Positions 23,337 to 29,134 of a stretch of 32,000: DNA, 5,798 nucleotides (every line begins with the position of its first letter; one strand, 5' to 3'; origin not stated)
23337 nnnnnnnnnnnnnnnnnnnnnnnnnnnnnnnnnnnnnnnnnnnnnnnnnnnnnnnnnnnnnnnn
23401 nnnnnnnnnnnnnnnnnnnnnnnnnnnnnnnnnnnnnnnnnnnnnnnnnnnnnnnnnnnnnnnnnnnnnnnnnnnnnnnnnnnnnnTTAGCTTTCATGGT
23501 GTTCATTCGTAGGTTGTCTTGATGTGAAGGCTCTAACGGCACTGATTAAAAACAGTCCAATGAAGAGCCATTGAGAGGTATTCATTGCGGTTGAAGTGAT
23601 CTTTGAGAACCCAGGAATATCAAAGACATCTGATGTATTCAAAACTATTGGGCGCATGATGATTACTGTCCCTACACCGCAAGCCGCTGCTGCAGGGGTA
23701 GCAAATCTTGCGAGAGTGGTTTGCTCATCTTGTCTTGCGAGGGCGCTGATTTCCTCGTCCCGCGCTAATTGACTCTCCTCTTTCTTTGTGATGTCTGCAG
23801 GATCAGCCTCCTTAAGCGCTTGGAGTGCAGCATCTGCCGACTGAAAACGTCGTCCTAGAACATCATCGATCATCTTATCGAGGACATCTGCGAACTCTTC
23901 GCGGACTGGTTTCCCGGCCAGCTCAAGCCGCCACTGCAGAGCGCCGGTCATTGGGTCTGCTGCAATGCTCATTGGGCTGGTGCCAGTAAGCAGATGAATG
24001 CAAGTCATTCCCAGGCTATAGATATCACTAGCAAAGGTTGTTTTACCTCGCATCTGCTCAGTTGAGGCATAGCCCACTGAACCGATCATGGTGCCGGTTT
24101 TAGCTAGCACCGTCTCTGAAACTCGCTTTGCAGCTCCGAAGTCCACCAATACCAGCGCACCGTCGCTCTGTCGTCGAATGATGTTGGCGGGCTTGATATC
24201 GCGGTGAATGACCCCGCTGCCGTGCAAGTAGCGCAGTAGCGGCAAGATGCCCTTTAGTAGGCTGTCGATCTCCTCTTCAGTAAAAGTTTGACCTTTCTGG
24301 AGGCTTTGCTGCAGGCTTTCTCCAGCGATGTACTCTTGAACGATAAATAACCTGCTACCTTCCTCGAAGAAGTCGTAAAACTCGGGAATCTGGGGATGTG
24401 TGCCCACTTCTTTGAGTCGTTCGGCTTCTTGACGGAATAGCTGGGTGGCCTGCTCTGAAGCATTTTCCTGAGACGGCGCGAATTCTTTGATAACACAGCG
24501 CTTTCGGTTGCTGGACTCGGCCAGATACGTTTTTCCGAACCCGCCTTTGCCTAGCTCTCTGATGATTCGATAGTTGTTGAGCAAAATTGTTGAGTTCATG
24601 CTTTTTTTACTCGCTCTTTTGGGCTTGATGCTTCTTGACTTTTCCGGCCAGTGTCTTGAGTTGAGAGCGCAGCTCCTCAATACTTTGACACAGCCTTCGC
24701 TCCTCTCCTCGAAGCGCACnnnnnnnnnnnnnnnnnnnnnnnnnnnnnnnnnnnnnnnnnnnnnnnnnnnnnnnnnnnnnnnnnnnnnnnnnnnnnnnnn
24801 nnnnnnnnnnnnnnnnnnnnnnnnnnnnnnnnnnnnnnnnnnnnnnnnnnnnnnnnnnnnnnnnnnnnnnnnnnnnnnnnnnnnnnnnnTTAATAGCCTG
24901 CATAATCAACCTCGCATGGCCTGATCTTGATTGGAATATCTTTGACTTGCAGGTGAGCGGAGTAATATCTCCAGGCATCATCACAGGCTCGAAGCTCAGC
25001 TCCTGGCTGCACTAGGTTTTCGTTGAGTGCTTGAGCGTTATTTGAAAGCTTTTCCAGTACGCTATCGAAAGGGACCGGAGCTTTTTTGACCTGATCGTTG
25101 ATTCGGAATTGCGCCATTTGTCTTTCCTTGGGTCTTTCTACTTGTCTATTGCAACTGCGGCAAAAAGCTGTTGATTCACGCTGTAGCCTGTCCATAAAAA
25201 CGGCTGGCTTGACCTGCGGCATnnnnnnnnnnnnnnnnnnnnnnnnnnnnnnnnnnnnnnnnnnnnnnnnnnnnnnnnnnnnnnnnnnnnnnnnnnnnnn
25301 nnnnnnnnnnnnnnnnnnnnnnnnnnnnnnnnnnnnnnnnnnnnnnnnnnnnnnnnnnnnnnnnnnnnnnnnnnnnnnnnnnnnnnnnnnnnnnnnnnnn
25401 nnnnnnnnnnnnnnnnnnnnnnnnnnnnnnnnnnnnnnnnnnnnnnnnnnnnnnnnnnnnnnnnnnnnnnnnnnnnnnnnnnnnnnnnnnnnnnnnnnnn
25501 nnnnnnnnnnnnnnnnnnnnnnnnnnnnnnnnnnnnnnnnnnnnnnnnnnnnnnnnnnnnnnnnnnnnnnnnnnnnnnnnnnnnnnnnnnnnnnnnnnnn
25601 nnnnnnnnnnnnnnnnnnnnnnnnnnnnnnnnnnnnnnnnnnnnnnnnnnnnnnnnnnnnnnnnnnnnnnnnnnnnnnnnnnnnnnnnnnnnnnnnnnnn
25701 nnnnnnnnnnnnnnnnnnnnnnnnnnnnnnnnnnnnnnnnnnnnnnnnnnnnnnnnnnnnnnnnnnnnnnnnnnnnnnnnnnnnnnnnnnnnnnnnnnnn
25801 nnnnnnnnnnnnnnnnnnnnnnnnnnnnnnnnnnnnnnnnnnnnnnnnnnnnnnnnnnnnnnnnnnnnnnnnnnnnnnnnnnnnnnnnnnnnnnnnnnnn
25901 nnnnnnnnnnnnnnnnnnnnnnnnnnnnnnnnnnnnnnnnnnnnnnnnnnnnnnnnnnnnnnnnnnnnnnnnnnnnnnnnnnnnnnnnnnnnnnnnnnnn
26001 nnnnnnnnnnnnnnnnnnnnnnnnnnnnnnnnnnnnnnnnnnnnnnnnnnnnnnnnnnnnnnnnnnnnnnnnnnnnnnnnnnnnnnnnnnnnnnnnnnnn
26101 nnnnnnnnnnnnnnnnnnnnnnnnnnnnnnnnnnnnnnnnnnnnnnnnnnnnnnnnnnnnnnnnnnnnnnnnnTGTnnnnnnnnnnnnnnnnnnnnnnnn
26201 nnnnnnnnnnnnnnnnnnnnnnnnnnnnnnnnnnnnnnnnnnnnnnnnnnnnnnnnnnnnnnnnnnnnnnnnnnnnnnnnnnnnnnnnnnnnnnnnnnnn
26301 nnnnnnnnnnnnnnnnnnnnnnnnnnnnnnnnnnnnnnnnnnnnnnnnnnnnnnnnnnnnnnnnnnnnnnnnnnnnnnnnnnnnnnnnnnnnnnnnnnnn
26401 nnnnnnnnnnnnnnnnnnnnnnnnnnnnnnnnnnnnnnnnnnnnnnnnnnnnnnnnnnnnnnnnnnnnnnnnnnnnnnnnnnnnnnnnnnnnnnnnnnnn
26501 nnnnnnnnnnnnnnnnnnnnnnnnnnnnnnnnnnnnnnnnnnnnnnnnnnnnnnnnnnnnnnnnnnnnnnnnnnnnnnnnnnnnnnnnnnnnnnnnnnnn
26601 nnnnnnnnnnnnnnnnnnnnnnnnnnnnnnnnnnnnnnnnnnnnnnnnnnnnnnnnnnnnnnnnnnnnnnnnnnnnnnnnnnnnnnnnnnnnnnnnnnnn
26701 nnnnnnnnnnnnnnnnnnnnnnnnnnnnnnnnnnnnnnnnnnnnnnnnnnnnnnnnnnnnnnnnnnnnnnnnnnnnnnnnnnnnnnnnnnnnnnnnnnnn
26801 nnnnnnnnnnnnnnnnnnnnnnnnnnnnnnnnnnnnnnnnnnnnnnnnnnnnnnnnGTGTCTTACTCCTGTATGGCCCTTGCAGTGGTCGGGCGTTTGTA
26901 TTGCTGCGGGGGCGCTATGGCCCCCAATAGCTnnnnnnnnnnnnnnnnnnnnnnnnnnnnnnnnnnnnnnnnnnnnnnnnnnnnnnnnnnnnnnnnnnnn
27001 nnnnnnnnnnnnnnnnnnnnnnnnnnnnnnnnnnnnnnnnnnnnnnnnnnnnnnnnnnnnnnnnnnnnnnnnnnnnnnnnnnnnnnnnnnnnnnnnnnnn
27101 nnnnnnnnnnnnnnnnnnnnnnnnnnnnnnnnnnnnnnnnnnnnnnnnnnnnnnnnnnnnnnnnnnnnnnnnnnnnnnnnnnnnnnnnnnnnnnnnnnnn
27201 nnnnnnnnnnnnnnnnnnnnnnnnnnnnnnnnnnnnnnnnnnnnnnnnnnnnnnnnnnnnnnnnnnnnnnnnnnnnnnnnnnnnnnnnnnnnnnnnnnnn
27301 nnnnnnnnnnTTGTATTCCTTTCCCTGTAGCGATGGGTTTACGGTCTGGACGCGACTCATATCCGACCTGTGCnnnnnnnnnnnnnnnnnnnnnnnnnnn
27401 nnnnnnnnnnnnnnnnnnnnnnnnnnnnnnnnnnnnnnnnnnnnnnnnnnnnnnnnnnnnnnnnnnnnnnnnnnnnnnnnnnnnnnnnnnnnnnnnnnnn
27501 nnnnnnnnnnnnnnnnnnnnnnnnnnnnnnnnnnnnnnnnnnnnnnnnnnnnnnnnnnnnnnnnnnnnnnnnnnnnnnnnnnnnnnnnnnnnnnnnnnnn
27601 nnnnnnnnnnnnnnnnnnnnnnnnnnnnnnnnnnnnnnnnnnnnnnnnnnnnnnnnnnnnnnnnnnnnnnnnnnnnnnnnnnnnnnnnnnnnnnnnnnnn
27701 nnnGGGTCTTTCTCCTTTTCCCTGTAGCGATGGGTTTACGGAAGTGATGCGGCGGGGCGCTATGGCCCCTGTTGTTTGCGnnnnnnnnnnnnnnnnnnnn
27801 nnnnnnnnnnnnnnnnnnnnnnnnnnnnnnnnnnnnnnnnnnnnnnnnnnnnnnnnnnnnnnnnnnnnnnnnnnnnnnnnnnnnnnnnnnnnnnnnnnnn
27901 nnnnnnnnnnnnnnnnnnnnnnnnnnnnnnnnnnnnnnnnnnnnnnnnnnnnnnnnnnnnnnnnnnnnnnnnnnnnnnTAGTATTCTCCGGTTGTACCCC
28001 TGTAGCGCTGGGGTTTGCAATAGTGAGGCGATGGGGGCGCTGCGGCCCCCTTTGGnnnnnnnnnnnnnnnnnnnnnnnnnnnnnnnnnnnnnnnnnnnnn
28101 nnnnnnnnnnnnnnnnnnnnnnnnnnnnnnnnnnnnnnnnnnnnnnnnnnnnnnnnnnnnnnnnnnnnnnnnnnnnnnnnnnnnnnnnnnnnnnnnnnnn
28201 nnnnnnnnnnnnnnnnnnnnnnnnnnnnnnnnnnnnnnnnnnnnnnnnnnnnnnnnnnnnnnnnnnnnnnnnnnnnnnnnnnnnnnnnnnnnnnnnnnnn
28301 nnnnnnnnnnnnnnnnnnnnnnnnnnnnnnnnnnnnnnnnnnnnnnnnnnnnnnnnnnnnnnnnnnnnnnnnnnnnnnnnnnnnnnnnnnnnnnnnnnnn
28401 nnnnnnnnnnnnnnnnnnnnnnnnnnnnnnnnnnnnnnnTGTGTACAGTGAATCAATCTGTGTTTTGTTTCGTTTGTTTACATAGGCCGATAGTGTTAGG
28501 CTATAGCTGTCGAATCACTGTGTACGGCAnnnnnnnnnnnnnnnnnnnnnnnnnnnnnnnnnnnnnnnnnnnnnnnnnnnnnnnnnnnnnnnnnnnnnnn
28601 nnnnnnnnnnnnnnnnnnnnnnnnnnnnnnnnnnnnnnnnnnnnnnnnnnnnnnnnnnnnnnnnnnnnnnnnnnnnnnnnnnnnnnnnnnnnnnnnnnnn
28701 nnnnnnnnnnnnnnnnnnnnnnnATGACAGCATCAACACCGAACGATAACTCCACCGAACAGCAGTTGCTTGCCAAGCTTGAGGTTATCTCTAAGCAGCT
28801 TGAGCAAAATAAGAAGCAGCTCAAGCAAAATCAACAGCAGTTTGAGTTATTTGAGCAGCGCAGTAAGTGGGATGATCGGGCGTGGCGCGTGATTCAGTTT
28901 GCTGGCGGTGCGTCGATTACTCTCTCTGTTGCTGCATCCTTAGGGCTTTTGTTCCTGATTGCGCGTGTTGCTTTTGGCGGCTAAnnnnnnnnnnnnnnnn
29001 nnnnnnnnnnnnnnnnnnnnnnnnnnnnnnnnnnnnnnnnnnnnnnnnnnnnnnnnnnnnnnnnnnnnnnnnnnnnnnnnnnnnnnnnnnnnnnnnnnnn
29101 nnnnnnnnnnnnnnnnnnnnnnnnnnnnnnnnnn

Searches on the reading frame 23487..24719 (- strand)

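Call 10: search_protein_families(library=pfam, proteins=[window:23487-24719:-], max_evalue=0.01)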
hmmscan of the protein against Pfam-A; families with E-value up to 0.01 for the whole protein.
window:23487-24719:- (410 aa): 7 families
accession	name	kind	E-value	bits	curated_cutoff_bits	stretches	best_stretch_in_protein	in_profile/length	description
PF00069.31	Pkinase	-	2.4e-43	148.9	31.7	1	50-253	1-200/263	Protein kinase domain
PF07714.23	PK_Tyr_Ser-Thr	-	2.8e-24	86.3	23.1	1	52-251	3-206/258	Protein tyrosine and serine/threonine kinase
PF03109.22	ABC1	-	9.2e-07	28.7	22.9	1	95-204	120-221/244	ABC1 atypical kinase-like domain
PF01636.29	APH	-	4.5e-05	23.8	23.2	0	166-197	166-197/239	Phosphotransferase enzyme family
PF06293.20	Kdo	-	0.0007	19.5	21.3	1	123-198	91-170/207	Lipopolysaccharide kinase (Kdo/WaaP) family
PF14531.12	Kinase-like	-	0.0052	16.5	25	1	159-268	155-267/289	Kinase-like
PF10707.15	YrbL-PhoP_reg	-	0.0089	16.2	31.5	0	154-193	109-151/185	PhoP regulatory network protein YrbL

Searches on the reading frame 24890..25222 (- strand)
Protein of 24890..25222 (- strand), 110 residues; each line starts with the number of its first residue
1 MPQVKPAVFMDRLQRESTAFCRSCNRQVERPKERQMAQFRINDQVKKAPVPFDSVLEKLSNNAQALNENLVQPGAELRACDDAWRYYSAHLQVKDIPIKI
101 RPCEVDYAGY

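Call 10: search_protein_families(library=pfam, proteins=[window:24890-25222:-], max_evalue=0.01)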
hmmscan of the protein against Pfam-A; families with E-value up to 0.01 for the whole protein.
window:24890-25222:- (110 aa): 1 family
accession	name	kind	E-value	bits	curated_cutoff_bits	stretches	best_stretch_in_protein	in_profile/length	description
PF08646.16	Rep_fac-A_C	-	0.0086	16.3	28.5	1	16-57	35-77/146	Replication factor-A C terminal domain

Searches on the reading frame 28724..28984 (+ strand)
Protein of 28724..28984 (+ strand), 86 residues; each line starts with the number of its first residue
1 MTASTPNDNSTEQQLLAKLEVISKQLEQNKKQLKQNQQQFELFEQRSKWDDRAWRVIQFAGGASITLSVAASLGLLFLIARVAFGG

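Call 79: search_protein_families(library=pfam, proteins=[window:28724-28984:+], max_evalue=0.01)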
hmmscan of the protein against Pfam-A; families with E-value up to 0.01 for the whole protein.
window:28724-28984:+ (86 aa): 1 family
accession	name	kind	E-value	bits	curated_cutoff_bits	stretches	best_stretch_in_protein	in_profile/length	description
PF12958.12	DUF3847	-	0.0048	17.4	40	1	18-55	1-38/81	Protein of unknown function (DUF3847)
